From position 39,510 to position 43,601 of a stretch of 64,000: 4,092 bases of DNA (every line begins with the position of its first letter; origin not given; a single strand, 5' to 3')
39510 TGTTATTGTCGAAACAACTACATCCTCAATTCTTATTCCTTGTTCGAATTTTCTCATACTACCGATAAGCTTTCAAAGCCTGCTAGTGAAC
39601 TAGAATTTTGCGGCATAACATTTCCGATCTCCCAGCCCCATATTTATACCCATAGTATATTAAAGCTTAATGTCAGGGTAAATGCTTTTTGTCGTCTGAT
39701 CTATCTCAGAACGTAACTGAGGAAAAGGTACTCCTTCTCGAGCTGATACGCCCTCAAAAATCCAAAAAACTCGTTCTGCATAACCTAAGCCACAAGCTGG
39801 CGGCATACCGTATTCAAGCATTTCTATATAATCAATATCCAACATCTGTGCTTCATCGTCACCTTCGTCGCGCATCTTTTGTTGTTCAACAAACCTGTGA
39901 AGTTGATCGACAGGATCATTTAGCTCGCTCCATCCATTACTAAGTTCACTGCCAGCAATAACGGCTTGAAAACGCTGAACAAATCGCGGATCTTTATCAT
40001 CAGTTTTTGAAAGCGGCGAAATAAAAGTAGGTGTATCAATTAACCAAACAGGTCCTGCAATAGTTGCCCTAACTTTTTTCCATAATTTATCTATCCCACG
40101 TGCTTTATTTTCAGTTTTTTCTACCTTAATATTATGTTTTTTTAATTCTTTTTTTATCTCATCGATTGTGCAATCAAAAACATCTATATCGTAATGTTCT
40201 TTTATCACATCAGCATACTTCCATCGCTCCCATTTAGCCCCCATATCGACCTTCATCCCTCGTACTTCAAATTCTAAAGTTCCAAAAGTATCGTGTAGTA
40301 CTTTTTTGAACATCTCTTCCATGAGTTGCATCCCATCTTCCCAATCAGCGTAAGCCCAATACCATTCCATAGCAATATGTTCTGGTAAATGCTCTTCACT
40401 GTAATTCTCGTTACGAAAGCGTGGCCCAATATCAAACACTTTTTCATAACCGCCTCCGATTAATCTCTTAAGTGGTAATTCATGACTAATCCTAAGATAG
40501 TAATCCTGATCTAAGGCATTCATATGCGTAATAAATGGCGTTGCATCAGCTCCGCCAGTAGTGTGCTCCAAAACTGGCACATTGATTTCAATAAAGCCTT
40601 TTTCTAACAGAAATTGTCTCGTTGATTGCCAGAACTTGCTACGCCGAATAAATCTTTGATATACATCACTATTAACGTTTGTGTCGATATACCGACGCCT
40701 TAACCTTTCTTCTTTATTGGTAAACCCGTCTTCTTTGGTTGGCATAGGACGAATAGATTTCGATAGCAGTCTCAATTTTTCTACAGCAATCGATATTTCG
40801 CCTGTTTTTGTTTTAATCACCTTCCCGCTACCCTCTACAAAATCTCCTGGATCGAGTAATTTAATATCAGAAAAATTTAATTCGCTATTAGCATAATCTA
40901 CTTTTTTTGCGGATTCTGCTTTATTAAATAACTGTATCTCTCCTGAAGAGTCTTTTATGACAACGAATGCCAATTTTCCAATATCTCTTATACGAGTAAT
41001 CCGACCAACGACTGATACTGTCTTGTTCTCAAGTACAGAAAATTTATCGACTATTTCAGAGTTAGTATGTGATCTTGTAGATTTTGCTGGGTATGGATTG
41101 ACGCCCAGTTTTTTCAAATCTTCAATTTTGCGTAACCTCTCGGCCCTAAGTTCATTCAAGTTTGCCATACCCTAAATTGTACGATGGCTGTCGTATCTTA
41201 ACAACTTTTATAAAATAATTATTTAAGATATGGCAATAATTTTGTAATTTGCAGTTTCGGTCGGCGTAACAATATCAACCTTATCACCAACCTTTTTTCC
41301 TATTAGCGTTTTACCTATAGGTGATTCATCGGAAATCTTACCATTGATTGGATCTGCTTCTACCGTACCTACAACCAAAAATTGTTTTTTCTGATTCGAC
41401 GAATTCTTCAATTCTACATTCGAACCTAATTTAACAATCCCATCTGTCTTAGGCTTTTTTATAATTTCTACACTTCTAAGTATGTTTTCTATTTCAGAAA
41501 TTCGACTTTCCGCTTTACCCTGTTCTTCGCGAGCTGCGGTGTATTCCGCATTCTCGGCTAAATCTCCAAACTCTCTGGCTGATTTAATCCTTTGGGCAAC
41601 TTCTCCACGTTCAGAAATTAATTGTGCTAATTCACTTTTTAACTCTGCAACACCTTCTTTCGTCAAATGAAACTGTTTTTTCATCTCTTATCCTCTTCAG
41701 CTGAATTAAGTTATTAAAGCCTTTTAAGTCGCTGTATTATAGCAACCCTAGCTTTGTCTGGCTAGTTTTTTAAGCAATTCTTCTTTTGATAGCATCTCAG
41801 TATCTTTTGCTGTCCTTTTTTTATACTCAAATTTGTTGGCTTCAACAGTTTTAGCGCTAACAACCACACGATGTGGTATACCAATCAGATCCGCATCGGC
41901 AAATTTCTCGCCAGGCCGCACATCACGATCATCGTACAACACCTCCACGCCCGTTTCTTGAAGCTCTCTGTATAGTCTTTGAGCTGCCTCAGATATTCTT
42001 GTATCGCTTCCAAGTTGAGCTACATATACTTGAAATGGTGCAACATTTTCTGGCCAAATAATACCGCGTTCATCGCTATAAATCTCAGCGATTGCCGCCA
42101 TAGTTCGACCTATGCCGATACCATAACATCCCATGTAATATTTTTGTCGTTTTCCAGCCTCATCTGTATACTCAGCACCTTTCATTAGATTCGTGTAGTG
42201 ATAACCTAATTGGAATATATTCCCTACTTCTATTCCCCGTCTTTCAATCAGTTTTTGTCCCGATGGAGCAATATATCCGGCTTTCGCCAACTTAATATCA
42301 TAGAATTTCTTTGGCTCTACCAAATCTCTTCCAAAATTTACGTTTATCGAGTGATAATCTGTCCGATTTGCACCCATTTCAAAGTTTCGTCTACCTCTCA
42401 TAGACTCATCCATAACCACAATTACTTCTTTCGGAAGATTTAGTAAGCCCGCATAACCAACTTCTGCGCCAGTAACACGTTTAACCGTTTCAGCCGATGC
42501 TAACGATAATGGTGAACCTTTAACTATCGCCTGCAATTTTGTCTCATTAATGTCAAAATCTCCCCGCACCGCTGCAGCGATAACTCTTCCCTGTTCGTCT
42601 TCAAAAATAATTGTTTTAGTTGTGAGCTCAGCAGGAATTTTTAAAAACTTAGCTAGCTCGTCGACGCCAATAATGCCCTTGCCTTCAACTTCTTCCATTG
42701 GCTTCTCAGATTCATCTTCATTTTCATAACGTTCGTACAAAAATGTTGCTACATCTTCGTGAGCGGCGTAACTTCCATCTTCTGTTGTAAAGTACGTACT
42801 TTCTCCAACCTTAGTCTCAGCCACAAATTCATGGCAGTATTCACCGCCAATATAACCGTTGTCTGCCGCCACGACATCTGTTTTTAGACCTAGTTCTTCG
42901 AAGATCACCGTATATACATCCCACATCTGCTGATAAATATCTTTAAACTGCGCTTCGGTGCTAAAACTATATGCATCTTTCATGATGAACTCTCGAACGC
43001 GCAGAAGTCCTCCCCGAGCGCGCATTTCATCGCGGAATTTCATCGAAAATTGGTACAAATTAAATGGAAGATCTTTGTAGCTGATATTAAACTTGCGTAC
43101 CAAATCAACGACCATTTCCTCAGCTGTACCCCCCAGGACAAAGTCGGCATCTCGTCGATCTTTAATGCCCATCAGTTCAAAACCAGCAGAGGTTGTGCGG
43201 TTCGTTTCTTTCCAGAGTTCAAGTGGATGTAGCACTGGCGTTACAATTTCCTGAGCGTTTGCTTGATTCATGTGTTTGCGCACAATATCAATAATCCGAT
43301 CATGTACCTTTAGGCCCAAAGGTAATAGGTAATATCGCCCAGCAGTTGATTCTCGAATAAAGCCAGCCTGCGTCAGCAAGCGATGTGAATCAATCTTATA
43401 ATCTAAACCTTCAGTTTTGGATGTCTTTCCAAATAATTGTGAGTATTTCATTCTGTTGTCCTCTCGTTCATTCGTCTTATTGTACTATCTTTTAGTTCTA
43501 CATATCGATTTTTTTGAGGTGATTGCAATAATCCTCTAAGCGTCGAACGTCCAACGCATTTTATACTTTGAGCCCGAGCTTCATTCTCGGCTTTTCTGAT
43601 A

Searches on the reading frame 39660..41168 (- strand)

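Call 42: search_protein_families(library=ncbifam, max_evalue=1e-60, proteins=[window:39660-41168:-])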
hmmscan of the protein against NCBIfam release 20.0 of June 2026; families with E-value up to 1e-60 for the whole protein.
window:39660-41168:- (502 aa): 4 families
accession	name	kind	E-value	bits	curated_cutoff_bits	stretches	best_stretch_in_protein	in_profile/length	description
NF001756.1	PRK00484.1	subfamily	2.9e-147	491.3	468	1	5-487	1-487/488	lysine--tRNA ligase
TIGR00499.1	lysS_bact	equivalog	3.8e-132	441.4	427.6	1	4-487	2-494/496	lysine--tRNA ligase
NF002821.0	PRK02983.1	equivalog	6e-114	382.1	742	1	5-487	619-1100/1102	bifunctional lysylphosphatidylglycerol synthetase/lysine--tRNA ligase LysX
NF009101.0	PRK12445.1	subfamily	1.2e-98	330.8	1026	1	5-486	17-502/505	lysine--tRNA ligase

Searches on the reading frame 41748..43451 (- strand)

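Call 42: search_protein_families(library=ncbifam, max_evalue=1e-60, proteins=[window:41748-43451:-])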
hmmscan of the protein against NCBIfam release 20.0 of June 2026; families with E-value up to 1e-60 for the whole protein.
window:41748-43451:- (567 aa): 3 families
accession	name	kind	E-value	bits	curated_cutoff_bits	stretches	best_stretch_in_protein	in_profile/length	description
NF006625.0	PRK09194.1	equivalog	2.6e-181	604.3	558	1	1-563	1-558/559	proline--tRNA ligase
TIGR00409.1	proS_fam_II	equivalog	2.5e-155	518.6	306.7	1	1-565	1-567/568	proline--tRNA ligase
NF008979.1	PRK12325.1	exception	6.8e-123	410.8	550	1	1-227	1-228/437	proline--tRNA ligase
